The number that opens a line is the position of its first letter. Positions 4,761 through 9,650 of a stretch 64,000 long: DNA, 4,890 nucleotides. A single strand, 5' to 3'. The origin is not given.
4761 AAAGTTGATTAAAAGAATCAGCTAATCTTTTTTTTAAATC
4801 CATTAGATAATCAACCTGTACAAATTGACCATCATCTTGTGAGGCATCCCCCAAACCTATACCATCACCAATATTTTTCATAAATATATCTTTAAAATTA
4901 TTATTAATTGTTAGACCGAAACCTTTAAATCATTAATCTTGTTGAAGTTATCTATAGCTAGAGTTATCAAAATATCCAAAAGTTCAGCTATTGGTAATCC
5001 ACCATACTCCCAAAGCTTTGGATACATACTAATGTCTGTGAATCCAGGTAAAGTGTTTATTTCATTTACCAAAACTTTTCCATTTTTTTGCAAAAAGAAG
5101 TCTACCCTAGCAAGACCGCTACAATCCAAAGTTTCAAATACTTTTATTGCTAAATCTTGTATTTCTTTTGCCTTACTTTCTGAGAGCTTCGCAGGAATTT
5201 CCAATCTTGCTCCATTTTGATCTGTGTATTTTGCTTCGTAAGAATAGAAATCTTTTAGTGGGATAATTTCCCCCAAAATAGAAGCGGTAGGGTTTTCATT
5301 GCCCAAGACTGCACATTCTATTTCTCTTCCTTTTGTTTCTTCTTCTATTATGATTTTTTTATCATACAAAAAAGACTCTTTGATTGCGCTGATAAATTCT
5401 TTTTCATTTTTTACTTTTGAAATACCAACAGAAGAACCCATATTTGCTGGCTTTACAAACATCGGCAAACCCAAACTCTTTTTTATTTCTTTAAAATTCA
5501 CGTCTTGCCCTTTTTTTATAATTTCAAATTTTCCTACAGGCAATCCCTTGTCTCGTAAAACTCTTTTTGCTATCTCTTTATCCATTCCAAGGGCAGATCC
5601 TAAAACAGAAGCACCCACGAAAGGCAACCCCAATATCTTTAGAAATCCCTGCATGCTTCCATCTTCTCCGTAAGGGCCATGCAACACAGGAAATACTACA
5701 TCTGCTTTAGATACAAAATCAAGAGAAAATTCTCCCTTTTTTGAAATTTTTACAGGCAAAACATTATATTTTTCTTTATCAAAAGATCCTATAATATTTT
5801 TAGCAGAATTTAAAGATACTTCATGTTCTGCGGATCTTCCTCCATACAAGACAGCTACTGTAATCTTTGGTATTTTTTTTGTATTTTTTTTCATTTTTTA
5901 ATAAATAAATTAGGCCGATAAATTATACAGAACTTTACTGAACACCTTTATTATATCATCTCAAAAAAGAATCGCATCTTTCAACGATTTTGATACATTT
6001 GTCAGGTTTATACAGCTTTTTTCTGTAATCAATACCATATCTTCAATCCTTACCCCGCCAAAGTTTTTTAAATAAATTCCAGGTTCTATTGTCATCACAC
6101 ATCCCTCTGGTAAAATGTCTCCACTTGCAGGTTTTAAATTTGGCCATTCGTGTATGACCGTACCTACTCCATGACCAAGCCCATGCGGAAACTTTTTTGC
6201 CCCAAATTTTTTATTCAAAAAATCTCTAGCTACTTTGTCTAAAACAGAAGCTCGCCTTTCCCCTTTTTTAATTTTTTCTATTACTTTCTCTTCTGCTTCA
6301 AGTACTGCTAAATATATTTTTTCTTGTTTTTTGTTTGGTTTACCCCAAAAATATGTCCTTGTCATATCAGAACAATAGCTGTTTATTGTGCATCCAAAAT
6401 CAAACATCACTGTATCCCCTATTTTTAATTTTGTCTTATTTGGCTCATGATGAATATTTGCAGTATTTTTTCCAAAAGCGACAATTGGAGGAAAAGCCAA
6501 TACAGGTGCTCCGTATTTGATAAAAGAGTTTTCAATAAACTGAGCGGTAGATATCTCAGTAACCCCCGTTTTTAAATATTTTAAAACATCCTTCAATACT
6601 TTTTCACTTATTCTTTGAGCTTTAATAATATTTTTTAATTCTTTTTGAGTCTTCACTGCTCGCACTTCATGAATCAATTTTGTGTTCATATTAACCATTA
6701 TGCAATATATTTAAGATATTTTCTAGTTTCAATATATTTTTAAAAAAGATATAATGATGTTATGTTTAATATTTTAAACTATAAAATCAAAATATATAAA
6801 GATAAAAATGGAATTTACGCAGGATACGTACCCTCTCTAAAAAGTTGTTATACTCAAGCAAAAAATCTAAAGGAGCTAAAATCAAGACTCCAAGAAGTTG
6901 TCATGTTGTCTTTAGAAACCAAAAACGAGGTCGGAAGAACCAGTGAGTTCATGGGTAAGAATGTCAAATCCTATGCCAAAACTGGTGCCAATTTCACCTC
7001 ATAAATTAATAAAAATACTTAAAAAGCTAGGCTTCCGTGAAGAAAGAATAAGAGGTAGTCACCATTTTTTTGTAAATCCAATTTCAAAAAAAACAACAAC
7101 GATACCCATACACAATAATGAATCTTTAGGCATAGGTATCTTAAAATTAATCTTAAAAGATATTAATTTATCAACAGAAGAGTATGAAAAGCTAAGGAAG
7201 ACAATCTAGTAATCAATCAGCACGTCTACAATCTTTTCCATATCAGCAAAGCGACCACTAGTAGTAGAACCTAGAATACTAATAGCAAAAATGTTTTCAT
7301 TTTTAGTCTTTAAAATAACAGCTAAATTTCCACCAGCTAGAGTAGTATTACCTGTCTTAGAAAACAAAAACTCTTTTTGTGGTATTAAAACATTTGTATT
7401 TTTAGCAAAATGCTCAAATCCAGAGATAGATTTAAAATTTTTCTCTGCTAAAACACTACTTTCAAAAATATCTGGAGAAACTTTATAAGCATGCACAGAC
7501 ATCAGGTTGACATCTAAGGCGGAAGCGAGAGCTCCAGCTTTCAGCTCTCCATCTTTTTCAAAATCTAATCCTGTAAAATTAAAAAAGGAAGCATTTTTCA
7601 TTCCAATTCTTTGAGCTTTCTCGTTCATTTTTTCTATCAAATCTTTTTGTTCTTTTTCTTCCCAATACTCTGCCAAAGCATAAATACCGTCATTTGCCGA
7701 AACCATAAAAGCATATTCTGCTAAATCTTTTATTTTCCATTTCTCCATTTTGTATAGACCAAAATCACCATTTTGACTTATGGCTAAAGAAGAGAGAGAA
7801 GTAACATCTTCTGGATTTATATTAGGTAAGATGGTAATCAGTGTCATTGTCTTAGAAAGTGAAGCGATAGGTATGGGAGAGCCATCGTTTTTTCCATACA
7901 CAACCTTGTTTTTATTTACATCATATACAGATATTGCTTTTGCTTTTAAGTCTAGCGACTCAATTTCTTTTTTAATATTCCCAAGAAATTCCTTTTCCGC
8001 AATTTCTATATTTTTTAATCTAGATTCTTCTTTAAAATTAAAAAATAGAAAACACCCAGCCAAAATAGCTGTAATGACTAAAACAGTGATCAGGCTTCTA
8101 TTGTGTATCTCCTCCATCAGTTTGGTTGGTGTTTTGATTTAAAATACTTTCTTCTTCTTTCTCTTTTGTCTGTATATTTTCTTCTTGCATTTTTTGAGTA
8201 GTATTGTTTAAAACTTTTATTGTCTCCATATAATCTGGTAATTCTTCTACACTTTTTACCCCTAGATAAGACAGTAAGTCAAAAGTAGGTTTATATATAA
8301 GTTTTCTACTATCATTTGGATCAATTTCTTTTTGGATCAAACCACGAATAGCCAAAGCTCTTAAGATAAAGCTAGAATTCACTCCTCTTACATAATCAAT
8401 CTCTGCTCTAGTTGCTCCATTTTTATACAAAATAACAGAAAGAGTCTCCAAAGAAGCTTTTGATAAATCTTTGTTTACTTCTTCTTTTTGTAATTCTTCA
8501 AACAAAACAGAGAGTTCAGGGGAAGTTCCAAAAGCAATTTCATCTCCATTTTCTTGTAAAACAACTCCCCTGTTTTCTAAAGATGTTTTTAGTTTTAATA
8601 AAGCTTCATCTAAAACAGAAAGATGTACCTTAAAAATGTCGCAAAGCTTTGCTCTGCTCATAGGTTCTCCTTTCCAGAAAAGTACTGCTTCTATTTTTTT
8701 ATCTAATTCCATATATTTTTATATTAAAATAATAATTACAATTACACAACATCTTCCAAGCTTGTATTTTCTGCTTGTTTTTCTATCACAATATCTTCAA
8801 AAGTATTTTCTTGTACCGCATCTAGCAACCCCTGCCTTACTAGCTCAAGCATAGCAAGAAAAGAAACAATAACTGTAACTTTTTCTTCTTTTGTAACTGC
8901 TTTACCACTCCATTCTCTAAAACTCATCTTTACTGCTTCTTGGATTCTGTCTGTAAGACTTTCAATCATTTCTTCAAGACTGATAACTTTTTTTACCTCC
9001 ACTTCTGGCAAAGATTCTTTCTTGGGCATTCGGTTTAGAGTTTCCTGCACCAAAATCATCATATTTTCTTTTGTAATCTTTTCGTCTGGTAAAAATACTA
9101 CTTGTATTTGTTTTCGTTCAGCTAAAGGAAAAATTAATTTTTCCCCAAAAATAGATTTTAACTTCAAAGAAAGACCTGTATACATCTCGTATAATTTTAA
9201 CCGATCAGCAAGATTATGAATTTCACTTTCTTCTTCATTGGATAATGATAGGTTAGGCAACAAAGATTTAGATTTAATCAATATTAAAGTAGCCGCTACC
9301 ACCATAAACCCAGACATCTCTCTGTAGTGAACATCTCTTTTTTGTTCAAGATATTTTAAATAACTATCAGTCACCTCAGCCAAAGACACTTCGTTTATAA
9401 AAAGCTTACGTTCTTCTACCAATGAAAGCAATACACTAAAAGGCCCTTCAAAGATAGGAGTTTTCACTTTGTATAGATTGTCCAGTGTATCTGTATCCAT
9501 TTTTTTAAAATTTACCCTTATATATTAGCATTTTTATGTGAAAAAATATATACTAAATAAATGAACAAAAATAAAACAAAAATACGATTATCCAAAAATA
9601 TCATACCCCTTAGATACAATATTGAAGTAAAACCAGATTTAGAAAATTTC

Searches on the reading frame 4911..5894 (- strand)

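Call 93: search_protein_families(library=pfam, proteins=[window:4911-5894:-], max_evalue=0.001)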
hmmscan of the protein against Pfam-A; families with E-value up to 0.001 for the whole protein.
window:4911-5894:- (327 aa): 9 families
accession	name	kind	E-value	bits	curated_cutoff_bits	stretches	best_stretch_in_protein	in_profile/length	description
PF07478.18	Dala_Dala_lig_C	-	1.6e-73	247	24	1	113-311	2-204/204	D-ala D-ala ligase C-terminus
PF01820.27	Dala_Dala_lig_N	-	6.9e-29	101.3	34.6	2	13-57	2-46/121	D-ala D-ala ligase N-terminus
PF02222.28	ATP-grasp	-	9.6e-14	51.9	27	1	113-280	3-160/179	ATP-grasp domain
PF02786.22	CPSase_L_D2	-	7.4e-08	32.6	19.8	1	105-281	1-178/211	Carbamoyl-phosphate synthase L chain, ATP binding domain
PF13535.11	ATP-grasp_4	-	1.8e-06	28.1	27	1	142-282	2-151/160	ATP-grasp domain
PF14397.11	ATPgrasp_ST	-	4.9e-06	26.4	31.4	0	243-286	216-259/278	Sugar-transfer associated ATP-grasp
PF08443.16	RimK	-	1.7e-05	25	21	1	105-292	3-176/188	RimK-like ATP-grasp domain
PF02655.19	ATP-grasp_3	-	7e-05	23.4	23.2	1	113-280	11-154/160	ATP-grasp domain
PF01071.24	GARS_A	-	0.0008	19.7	27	0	105-199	2-101/194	Phosphoribosylglycinamide synthetase, ATP-grasp (A) domain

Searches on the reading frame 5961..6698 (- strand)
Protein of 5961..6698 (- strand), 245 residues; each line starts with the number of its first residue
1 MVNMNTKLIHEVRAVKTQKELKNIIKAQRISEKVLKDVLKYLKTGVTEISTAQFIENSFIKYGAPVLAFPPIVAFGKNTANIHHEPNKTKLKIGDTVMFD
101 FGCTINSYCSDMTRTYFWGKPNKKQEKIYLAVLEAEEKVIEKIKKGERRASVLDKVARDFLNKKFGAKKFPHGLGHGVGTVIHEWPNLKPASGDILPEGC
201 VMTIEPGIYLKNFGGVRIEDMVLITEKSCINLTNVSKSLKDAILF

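Call 25: search_protein_families(library=pfam, proteins=[window:5961-6698:-], max_evalue=0.001)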
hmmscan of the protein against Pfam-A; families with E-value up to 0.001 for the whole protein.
window:5961-6698:- (245 aa): 1 family
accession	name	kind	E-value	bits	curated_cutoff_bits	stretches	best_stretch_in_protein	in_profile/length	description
PF00557.29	Peptidase_M24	-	3e-63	213.8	23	1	23-226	2-208/208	Metallopeptidase family M24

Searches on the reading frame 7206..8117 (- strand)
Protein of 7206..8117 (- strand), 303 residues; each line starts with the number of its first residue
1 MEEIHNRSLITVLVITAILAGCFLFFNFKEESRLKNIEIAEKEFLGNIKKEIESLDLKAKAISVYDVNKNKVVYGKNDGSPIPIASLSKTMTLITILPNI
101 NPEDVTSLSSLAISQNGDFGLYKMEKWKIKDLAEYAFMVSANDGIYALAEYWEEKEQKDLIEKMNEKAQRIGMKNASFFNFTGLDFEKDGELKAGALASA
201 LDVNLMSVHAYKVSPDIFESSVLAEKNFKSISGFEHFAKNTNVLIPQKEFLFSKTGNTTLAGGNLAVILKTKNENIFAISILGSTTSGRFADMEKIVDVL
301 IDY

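Call 25: search_protein_families(library=pfam, proteins=[window:7206-8117:-], max_evalue=0.001)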
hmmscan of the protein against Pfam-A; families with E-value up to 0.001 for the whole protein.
window:7206-8117:- (303 aa): 1 family
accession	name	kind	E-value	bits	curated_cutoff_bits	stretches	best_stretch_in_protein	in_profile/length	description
PF00768.25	Peptidase_S11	-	3.1e-30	105.9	27.6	1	53-279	6-233/239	D-alanyl-D-alanine carboxypeptidase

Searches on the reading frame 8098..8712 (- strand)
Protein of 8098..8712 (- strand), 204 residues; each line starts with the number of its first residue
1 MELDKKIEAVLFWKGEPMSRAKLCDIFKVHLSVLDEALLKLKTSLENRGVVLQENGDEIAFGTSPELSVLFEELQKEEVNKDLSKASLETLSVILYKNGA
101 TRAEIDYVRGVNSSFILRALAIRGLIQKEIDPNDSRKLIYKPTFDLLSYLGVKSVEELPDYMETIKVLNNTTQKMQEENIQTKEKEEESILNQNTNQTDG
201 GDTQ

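Call 25: search_protein_families(library=pfam, proteins=[window:8098-8712:-], max_evalue=0.001)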
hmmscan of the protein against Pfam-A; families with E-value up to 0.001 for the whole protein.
window:8098-8712:- (204 aa): 1 family
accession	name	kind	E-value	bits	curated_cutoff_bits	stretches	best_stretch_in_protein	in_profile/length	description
PF04079.22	SMC_ScpB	-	1.8e-35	122.4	27.4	1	6-160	2-159/160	Segregation and condensation complex subunit ScpB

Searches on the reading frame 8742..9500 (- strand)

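Call 25: search_protein_families(library=pfam, proteins=[window:8742-9500:-], max_evalue=0.001)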
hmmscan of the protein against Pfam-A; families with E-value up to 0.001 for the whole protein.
window:8742-9500:- (252 aa): 1 family
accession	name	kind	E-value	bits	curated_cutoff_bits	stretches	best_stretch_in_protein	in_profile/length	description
PF02616.19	SMC_ScpA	-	3.4e-15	57.1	24.6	1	27-239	1-229/232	Segregation and condensation protein ScpA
